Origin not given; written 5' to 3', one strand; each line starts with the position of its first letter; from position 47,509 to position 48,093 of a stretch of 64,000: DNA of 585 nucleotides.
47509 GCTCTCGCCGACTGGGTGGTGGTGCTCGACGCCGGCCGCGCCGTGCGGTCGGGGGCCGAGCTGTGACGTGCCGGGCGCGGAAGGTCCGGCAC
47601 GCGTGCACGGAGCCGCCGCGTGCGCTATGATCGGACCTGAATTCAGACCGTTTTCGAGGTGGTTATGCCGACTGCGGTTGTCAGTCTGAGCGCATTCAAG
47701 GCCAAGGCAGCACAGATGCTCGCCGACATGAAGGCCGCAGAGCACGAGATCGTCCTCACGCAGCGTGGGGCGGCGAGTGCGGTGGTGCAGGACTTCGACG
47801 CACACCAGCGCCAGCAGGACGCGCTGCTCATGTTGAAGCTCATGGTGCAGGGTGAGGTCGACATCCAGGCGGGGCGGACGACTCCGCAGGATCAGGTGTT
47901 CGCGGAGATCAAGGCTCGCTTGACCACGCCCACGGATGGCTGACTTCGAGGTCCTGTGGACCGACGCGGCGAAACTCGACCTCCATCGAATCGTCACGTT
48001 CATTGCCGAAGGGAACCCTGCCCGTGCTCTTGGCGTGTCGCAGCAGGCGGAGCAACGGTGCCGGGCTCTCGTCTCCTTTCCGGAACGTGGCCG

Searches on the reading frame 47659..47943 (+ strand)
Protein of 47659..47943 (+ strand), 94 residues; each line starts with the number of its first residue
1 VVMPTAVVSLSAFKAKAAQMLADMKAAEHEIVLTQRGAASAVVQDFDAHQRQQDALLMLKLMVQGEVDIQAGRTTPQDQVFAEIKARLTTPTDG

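Call 43: search_protein_families(library=pfam, proteins=[window:47659-47943:+], max_evalue=0.001)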
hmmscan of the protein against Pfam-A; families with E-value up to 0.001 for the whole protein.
window:47659-47943:+ (94 aa): 1 family
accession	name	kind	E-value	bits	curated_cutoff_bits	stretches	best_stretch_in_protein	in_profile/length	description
PF02604.26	PhdYeFM_antitox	-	2.6e-08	34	29.8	1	7-76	3-72/74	Antitoxin Phd_YefM, type II toxin-antitoxin system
